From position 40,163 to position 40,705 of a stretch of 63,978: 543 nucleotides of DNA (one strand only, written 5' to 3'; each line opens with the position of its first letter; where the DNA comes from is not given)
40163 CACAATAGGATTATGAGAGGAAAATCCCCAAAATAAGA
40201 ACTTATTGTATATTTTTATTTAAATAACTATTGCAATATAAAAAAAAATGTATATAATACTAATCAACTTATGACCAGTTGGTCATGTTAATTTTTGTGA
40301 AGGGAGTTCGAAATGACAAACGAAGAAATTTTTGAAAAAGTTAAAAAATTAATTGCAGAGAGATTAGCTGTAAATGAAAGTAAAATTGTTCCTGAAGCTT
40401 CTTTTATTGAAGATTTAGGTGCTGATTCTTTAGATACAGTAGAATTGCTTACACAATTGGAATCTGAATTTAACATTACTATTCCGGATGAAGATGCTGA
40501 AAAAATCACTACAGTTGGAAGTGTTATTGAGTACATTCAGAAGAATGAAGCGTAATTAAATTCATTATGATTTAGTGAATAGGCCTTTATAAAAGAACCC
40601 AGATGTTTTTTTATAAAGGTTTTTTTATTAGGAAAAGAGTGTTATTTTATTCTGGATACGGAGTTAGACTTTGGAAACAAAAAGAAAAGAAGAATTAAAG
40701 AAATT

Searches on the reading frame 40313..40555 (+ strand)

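Call 72: search_protein_families(library=ncbifam, proteins=[window:40313-40555:+], max_evalue=0.01)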
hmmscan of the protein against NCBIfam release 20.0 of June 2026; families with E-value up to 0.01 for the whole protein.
window:40313-40555:+ (80 aa): 22 families
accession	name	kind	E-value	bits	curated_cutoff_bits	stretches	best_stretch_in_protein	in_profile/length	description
NF002148.0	PRK00982.1-2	subfamily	4.7e-34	116.1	71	1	3-79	2-78/79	acyl carrier protein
TIGR00517.1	acyl_carrier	equivalog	1.1e-33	115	70.45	1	4-78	2-76/77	acyl carrier protein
NF002149.0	PRK00982.1-3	equivalog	1.7e-31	108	106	1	5-79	3-77/78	acyl carrier protein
NF002151.0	PRK00982.1-5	equivalog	1.1e-30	105.5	92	1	5-79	3-77/78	acyl carrier protein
NF002150.0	PRK00982.1-4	subfamily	1.5e-28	98.9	66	1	1-79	1-79/80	acyl carrier protein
NF009104.0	PRK12449.1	equivalog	1.9e-20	72.6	70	1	1-78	1-78/80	acyl carrier protein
NF002147.0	PRK00982.1-1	equivalog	7.4e-20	70.6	84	1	1-79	3-81/83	acyl carrier protein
NF040636.1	AcpM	exception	1.9e-18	66.3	146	1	2-79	2-79/93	meromycolate extension acyl carrier protein AcpM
NF006031.0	PRK08172.1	equivalog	2.8e-13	50.3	76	1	4-77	3-76/82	acyl carrier protein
NF003757.0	PRK05350.1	equivalog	3.7e-12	46.2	65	1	1-77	2-78/83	acyl carrier protein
NF058660.1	cispen_ACP_AmcB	equivalog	3.6e-11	43.1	80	1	6-78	2-78/80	cispentacin biosynthesis acyl carrier protein AmcB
NF005079.0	PRK06508.1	equivalog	8.5e-10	38.9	83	1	6-62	4-60/93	acyl carrier protein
NF005798.0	PRK07639.1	equivalog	9.1e-08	32.4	100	1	1-78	1-81/91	petrobactin biosynthesis protein AsbD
NF005480.0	PRK07081.1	equivalog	1.2e-05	25.1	72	1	17-64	14-60/83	acyl carrier protein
NF003464.0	PRK05087.1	equivalog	7.1e-05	22.8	68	1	9-76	6-75/78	D-alanine--poly(phosphoribitol) ligase subunit DltC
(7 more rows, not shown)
